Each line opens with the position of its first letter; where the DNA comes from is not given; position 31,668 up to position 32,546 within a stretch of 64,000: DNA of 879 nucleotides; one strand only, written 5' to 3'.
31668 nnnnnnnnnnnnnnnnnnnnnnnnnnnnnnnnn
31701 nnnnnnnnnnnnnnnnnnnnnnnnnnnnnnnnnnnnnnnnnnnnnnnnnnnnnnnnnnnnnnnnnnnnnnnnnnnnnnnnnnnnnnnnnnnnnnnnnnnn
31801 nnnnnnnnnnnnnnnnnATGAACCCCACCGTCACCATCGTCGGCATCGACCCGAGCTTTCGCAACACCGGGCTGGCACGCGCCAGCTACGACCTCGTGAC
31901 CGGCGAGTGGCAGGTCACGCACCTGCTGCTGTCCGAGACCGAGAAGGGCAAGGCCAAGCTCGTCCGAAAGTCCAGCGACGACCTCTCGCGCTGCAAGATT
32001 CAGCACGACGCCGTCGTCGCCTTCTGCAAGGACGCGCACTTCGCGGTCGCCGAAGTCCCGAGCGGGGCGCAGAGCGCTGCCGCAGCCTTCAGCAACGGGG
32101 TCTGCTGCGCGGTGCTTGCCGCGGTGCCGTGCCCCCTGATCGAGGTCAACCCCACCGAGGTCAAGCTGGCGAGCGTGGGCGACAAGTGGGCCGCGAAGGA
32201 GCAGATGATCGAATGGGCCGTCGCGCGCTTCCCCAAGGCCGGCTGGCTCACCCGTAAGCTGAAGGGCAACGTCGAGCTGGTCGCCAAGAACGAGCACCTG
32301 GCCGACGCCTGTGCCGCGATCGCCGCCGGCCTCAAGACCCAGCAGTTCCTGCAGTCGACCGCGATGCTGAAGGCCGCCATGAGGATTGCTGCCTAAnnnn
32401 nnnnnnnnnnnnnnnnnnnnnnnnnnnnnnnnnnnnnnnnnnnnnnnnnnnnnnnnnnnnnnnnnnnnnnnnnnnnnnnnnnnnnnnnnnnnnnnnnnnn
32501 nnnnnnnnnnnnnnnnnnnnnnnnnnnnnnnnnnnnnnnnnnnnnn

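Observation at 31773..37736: A 45-nt leader element duplicated upstream of two unrelated genes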

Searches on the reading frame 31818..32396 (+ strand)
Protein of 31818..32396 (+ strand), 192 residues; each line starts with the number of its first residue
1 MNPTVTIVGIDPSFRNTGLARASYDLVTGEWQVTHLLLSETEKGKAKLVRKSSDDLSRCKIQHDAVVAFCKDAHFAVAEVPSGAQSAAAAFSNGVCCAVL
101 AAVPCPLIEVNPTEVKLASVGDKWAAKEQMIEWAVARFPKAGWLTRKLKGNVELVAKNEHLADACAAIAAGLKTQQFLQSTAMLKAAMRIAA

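Call 12: search_protein_families(library=pfam, proteins=[window:31818-32396:+], max_evalue=0.01)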
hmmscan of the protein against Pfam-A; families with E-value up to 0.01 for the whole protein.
window:31818-32396:+ (192 aa): 0 families

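Call 13: search_protein_families(library=phrogs, proteins=[window:31818-32396:+], max_evalue=0.001)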
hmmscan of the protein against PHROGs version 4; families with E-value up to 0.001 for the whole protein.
window:31818-32396:+ (192 aa): 3 families
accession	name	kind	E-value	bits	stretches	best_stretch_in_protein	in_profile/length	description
phrog_159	-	DNA, RNA and nucleotide metabolism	7.5e-43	147.7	1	1-187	84-262/330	RuvC-like Holliday junction resolvase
phrog_18320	-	unknown function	4e-26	92.4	1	65-186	15-136/137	-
phrog_1770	-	DNA, RNA and nucleotide metabolism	8.3e-05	23.6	1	6-170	5-146/158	Holliday junction resolvase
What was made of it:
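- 31818..32396 (+): RuvC-like Holliday-junction resolvase gene served by E1. phrog_159, E 7.5e-43 (call 13).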

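Call 18: find_related_loci(query=window:31818-32396:+, collection=viral_contigs, flank=10000)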
Query window:31818-32396:+ (192 aa) in viral_contigs; peptide patterns used: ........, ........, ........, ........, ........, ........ (x = any residue, [..] = any of these).
33 stretches matched a pattern; 2 encode a relative of the query (tblastn E <= 1e-3); 2 distinct loci.
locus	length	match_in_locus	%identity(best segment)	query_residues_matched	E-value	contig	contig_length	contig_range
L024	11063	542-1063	42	5-179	9e-37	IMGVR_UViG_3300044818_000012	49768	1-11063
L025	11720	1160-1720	37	7-190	1e-31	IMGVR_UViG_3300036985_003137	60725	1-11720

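Call 20: find_encoding_contigs(protein=window:31818-32396:+, flank=10000, max_places=10)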
Protein window:31818-32396:+ (192 aa): no gene with exactly this product is on record in the collection.

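Call 21: find_homologous_proteins(query=window:31818-32396:+, max_evalue=1e-10)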
Query window:31818-32396:+ (192 aa): 193 proteins with E <= 1e-10 among 1149 candidates; the best 120 are listed.
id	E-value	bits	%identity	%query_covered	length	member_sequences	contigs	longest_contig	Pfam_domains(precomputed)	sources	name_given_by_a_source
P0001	1.7e-120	417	100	100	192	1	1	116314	-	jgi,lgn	jgi:Holliday junction resolvasome RuvABC endonuclease subunit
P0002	1.1e-65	239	62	99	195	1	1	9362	-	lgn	-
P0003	2.0e-64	235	63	93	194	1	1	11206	PF02075.24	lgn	-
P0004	1.1e-63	232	59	99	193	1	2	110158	PF02075.24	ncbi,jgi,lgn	jgi:Holliday junction resolvasome RuvABC endonuclease subunit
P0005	1.3e-63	232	61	100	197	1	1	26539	-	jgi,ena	-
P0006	2.7e-63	231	61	99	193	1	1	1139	-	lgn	-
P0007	3.3e-63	231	64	90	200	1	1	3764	-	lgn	-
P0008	2.9e-62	228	56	100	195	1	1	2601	-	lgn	-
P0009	3.3e-62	227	59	99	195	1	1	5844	-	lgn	-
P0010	4.7e-62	227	60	99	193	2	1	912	-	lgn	-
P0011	1.4e-61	225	56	93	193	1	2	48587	-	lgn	-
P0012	4.2e-61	224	61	95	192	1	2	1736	-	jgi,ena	-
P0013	1.4e-60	222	60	95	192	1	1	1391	PF02075.24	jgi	jgi:Holliday junction resolvasome RuvABC endonuclease subunit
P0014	2.4e-60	221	58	96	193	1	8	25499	PF02075.24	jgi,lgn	jgi:Holliday junction resolvasome RuvABC endonuclease subunit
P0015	2.5e-60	221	61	96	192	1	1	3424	-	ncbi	-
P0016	3.2e-60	221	58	97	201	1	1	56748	PF02075.24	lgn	-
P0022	8.8e-60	220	60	91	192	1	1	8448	-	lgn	-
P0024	3.0e-59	218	56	98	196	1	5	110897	-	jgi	jgi:Holliday junction resolvasome RuvABC endonuclease subunit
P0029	1.6e-58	215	56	98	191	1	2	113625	-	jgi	jgi:Holliday junction resolvasome RuvABC endonuclease subunit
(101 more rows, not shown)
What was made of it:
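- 31818..32396 (+): 193 homologues at E <= 1e-10 (call 21).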

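Call 22: find_encoding_contigs(protein=P0001, flank=10000, max_places=4)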
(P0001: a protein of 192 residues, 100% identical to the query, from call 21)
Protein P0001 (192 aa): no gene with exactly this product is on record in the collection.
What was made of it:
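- Tried and rejected: The window's own 116-kb contig could not be retrieved (calls 20, 22), so copies outside the window are unknown.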

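Call 23: find_encoding_contigs(protein=P0004, flank=10000, max_places=3)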
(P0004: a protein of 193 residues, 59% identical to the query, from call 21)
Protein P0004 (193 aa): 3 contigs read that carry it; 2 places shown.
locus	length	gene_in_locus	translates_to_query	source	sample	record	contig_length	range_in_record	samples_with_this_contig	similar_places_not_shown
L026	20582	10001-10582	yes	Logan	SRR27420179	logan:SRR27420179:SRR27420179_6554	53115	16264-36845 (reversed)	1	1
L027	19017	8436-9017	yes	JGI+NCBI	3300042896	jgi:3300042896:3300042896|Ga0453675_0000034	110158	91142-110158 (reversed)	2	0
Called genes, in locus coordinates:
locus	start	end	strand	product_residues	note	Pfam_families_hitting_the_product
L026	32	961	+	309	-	PF08804:gp32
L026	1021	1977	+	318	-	PF02739:5_3_exonuc_N, PF01367:5_3_exonuc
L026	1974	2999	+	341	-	PF00154:RecA_N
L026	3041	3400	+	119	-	-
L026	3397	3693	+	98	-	PF27050:Phage_P22_Y8K6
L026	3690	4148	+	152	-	-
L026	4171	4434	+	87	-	-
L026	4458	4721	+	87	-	-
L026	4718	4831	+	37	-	-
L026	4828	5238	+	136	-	PF07486:Hydrolase_2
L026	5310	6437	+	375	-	PF00149:Metallophos (faint)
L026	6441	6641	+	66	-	-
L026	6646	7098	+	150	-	PF00075:RNase_H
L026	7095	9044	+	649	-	PF02463:SMC_N, PF13476:AAA_23, PF13514:AAA_27 (weak), PF13304:AAA_21 (faint)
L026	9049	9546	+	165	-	-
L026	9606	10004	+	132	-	PF24203:Phage_ProQ_C_like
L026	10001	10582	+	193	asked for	PF02075:RuvC (faint)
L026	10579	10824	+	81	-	-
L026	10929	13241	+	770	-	PF21995:RNR-II_ins_dom, PF02867:Ribonuc_red_lgC (faint)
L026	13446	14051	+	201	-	-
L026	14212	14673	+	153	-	-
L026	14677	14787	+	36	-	-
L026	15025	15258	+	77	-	-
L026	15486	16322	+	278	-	PF13793:Pribosyltran_N (weak)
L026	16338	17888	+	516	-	PF04095:NAPRTase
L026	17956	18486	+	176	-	-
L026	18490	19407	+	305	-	PF02511:Thy1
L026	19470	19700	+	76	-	-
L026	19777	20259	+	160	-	PF00692:dUTPase, PF22769:DCD (weak)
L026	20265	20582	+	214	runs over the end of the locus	PF13521:AAA_28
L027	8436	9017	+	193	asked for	PF02075:RuvC (faint)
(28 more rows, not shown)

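Call 24: find_encoding_contigs(protein=P0003, flank=10000, max_places=2)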
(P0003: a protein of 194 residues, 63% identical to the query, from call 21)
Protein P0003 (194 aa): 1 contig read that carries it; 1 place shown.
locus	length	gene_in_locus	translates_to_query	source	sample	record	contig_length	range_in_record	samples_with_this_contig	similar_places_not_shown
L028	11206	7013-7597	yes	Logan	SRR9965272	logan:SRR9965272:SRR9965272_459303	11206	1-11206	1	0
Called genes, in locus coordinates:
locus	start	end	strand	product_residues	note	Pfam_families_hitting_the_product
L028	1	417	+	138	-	?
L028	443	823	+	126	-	-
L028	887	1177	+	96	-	-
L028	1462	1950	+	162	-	-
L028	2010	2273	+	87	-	-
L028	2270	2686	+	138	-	PF10765:Phage_P22_NinX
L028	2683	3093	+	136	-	PF07486:Hydrolase_2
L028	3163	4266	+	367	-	PF00149:Metallophos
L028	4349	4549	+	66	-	-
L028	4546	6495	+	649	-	PF02463:SMC_N, PF13476:AAA_23, PF13304:AAA_21 (faint)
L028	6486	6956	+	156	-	-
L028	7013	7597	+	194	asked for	PF02075:RuvC (weak)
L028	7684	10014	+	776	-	PF21995:RNR-II_ins_dom, PF02867:Ribonuc_red_lgC (faint)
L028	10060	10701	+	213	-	PF07463:NUMOD4, PF13392:HNH_3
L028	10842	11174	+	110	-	-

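Call 25: find_encoding_contigs(protein=P0005, flank=10000, max_places=2)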
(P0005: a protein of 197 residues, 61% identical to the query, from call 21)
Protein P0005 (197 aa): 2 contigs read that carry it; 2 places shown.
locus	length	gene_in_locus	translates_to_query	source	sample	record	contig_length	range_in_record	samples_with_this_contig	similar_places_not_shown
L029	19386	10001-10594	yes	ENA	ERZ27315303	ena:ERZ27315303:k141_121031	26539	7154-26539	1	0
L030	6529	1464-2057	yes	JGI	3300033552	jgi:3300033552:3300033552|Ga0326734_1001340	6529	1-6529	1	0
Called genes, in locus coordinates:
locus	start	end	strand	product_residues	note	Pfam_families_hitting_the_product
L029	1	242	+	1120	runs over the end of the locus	PF02811:PHP, PF07733:DNA_pol3_alpha, PF17657:DNA_pol3_finger, PF14579:HHH_6, PF03167:UDG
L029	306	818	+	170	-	-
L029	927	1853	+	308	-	PF08804:gp32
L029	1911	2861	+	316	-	PF02739:5_3_exonuc_N, PF01367:5_3_exonuc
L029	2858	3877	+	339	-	PF00154:RecA_N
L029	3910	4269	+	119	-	-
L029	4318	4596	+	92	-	-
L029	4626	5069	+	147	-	-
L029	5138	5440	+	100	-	-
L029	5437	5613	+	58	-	-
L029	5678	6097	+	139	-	PF07486:Hydrolase_2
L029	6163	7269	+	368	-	PF00149:Metallophos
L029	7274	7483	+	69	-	-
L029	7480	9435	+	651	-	PF02463:SMC_N, PF13476:AAA_23, PF13304:AAA_21 (weak)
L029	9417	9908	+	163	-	-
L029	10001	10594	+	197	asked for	-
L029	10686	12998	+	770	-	PF21995:RNR-II_ins_dom, PF02867:Ribonuc_red_lgC (faint)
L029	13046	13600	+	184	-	-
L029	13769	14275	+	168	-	-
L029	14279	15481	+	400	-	PF21189:PHA02142, PF09414:RNA_ligase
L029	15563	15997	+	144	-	-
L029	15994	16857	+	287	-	PF02511:Thy1 (weak)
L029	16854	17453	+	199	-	PF12850:Metallophos_2 (weak)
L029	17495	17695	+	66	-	-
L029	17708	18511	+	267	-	PF01145:Band_7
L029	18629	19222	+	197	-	-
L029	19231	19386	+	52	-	?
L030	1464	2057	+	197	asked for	-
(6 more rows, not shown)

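Call 26: find_encoding_contigs(protein=P0002, flank=10000, max_places=2)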
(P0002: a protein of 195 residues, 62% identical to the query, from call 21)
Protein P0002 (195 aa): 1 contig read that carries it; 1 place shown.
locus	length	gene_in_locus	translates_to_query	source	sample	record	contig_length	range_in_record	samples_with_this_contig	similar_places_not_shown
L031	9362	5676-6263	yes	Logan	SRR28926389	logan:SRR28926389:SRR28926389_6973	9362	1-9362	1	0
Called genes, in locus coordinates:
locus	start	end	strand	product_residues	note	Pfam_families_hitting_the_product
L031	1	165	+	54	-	?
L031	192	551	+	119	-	-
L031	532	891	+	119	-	-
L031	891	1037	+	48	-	-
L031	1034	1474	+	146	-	-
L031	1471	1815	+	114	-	PF10686:YAcAr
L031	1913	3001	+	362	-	PF00149:Metallophos (weak)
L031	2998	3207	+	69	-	-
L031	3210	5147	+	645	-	PF13476:AAA_23, PF02463:SMC_N, PF13304:AAA_21 (weak)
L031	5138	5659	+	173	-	-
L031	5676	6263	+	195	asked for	-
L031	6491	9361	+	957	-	?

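Call 48: find_encoding_contigs(protein=P0016, flank=10000, max_places=1)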
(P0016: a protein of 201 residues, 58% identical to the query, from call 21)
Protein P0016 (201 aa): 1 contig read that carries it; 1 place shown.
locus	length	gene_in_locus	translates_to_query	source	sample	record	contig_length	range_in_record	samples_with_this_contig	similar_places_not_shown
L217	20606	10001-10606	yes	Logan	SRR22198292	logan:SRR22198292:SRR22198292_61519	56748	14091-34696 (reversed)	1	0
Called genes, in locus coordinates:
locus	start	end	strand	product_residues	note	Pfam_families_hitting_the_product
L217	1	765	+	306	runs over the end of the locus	PF08804:gp32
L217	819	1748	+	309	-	PF02739:5_3_exonuc_N, PF01367:5_3_exonuc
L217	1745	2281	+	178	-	PF07463:NUMOD4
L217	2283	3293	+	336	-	PF00154:RecA_N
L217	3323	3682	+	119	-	-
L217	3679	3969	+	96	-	-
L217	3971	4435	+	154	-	-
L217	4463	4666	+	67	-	-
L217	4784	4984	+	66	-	PF07486:Hydrolase_2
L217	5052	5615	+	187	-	PF07463:NUMOD4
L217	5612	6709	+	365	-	PF00149:Metallophos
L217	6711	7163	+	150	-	PF00075:RNase_H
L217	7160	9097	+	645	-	PF02463:SMC_N, PF13476:AAA_23, PF13304:AAA_21 (faint)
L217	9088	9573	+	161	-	-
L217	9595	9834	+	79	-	-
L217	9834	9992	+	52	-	-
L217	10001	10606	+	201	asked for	PF02075:RuvC (faint)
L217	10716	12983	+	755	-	PF21995:RNR-II_ins_dom (weak), PF02867:Ribonuc_red_lgC (weak)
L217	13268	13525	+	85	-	-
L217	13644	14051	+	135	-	-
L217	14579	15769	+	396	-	PF21189:PHA02142, PF09414:RNA_ligase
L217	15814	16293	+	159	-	-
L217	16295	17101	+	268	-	PF13793:Pribosyltran_N, PF14572:Pribosyl_synth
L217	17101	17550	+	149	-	-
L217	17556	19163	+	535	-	PF18127:NAMPT_N (weak), PF04095:NAPRTase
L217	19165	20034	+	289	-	PF02511:Thy1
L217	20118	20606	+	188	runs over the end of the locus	-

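Call 49: find_encoding_contigs(protein=P0024, flank=10000, max_places=1)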
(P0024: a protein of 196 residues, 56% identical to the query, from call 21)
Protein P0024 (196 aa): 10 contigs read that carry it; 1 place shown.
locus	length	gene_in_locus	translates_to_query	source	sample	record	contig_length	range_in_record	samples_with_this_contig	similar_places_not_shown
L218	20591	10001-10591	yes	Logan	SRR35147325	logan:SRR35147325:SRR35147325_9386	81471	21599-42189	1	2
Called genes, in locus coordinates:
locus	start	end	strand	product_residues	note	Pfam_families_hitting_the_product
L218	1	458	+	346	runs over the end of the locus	PF00154:RecA_N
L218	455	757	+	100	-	-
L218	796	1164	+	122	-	-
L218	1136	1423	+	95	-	-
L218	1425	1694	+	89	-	-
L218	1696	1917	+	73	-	-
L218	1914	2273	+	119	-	PF10686:YAcAr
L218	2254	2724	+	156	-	-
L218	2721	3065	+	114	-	-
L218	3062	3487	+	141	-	PF07486:Hydrolase_2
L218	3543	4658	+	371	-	PF00149:Metallophos (weak)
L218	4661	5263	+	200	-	-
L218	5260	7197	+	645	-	PF02463:SMC_N, PF13476:AAA_23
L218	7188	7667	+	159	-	-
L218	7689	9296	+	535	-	PF26675:DUF8224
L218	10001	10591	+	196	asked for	-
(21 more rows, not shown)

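Call 50: find_encoding_contigs(protein=P0029, flank=10000, max_places=1)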
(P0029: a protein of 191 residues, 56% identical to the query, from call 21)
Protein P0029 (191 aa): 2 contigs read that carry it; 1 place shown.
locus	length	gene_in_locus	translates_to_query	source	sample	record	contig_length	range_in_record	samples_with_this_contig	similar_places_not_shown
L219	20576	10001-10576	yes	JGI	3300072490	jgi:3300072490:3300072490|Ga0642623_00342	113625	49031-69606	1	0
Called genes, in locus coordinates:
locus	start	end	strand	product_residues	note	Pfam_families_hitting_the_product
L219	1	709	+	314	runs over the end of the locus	PF08804:gp32 (faint)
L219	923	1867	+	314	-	PF02739:5_3_exonuc_N, PF01367:5_3_exonuc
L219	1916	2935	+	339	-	PF00154:RecA_N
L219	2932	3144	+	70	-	-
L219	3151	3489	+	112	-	-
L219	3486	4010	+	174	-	PF00132:Hexapep (weak), PF14602:Hexapep_2 (weak)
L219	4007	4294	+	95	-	-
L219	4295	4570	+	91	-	-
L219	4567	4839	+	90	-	-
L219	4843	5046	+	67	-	-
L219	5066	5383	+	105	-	-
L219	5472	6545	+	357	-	PF00149:Metallophos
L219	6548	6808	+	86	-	-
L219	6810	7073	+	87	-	-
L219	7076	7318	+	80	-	-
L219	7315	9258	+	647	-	PF02463:SMC_N, PF13476:AAA_23, PF13514:AAA_27 (faint), PF13304:AAA_21 (weak)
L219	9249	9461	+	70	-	-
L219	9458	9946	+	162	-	-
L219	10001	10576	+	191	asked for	-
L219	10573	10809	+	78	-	-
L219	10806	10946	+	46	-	-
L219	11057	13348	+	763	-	PF21995:RNR-II_ins_dom, PF02867:Ribonuc_red_lgC (faint)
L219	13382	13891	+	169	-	-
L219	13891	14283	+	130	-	-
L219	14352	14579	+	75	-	-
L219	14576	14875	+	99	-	-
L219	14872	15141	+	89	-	-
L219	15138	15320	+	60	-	-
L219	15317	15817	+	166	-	-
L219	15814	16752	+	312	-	PF02511:Thy1 (weak)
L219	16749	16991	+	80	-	-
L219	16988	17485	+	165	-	PF05838:Glyco_hydro_108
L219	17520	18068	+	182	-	PF00692:dUTPase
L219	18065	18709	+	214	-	PF13521:AAA_28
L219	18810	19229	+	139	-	-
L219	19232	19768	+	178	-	-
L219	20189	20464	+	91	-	-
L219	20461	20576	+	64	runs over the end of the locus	-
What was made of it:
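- Some relatives have dUTPase in place of the MazG-like gene (calls 23-26, 49, 50).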

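Call 71: search_protein_families(library=pfam, proteins=[L026:9606-10004:+, L217:20118-20606:+, L029:18629-19222:+, L219:14352-14579:+], max_evalue=1)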
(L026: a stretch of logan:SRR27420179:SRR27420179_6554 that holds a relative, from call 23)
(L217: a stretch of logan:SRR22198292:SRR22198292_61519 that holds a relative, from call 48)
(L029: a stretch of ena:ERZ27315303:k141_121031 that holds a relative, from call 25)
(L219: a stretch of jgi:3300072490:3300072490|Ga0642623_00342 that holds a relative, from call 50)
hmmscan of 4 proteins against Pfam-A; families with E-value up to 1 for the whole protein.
L026:9606-10004:+ (132 aa): 1 family
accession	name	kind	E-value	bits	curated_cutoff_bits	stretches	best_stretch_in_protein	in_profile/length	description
PF24203.1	Phage_ProQ_C_like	-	1.4e-13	51.9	27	1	8-123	5-109/112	Phage ProQ C-terminal-like domain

L217:20118-20606:+ (163 aa): 0 families

L029:18629-19222:+ (197 aa): 3 families
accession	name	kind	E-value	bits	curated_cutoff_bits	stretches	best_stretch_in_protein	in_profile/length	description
PF17510.7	GP44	-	0.036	14.8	27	1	80-169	9-98/108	Gene product 44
PF03819.22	MazG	-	0.061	14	22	1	105-174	11-74/74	MazG nucleotide pyrophosphohydrolase domain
PF11951.13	Fungal_trans_2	-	0.15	11.3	21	1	30-94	199-259/384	Fungal specific transcription factor domain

L219:14352-14579:+ (75 aa): 3 families
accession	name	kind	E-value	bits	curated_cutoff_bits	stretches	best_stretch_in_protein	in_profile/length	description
PF07666.16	MpPF26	-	0.098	13.2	37.2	1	13-68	16-70/75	M penetrans paralogue family 26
PF04632.18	FUSC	-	0.34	9.9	30.9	1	19-59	400-440/660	Fusaric acid resistance protein family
PF06210.16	DUF1003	-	0.35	11.5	27.4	1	16-52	2-37/103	Protein of unknown function (DUF1003)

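Call 78: find_related_loci(query=A3, collection=genome_contigs, flank=10000)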
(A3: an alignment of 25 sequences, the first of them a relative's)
Query A3 (192 aa) in genome_contigs; peptide patterns used: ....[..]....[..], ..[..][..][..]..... (x = any residue, [..] = any of these).
63 stretches matched a pattern; 5 encode a relative of the query (tblastn E <= 1e-3); 5 distinct loci.
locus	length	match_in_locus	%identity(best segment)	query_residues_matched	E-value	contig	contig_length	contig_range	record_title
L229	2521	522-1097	54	4-189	4e-58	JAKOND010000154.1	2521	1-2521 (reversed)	MAG: Burkholderiaceae bacterium isolate M21 k127_7519988_M_bin.21, whole genome shotgun sequence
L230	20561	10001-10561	44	5-185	9e-48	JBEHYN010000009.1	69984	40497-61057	MAG: Pseudomonadota bacterium isolate ESF1.bin.5 NODE_444_length_69984_cov_11.364756, whole genome shotgun sequence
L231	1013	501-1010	45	1-168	2e-37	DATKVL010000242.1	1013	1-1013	MAG TPA_asm: Dehalococcoidia bacterium isolate SMAG_U14132 k141_3398846, whole genome shotgun sequence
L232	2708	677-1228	41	1-186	7e-36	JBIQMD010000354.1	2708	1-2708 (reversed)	MAG: Truepera radiovictrix isolate mag.65g NODE_16485_length_2708, whole genome shotgun sequence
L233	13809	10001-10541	46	4-185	4e-37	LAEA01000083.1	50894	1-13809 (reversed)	MAG: Rhodospirillaceae bacterium BRH_c57 BRHa_1007140, whole genome shotgun sequence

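Call 94: find_encoding_contigs(protein=P0007, flank=10000, max_places=1)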
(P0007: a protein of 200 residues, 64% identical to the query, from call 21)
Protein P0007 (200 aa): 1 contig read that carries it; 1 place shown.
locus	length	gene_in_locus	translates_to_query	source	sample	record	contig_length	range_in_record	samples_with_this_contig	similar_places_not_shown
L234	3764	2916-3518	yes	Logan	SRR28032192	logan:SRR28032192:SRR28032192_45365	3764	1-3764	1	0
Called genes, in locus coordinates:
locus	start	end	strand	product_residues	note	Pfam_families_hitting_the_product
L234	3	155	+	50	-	?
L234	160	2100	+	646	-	PF13476:AAA_23, PF02463:SMC_N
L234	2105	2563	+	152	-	-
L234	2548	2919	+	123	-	PF24203:Phage_ProQ_C_like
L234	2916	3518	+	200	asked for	-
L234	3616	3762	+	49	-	?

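Call 95: find_encoding_contigs(protein=P0022, flank=10000, max_places=1)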
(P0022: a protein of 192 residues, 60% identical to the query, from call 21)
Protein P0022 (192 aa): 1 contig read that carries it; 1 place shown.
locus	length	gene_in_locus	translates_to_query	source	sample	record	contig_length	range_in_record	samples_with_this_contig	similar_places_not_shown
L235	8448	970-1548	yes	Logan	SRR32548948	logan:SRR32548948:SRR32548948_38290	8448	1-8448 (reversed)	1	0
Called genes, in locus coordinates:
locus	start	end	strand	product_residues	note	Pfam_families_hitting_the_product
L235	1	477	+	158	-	?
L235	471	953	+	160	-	-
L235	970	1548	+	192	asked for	-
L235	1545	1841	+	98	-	PF24043:DUF7352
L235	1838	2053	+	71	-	-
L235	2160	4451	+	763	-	PF21995:RNR-II_ins_dom, PF02867:Ribonuc_red_lgC (weak)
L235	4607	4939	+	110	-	-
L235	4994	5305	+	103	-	-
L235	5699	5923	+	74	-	-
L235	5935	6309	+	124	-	-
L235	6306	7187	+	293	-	PF02511:Thy1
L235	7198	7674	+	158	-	PF00692:dUTPase, PF22769:DCD (weak)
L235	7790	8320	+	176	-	-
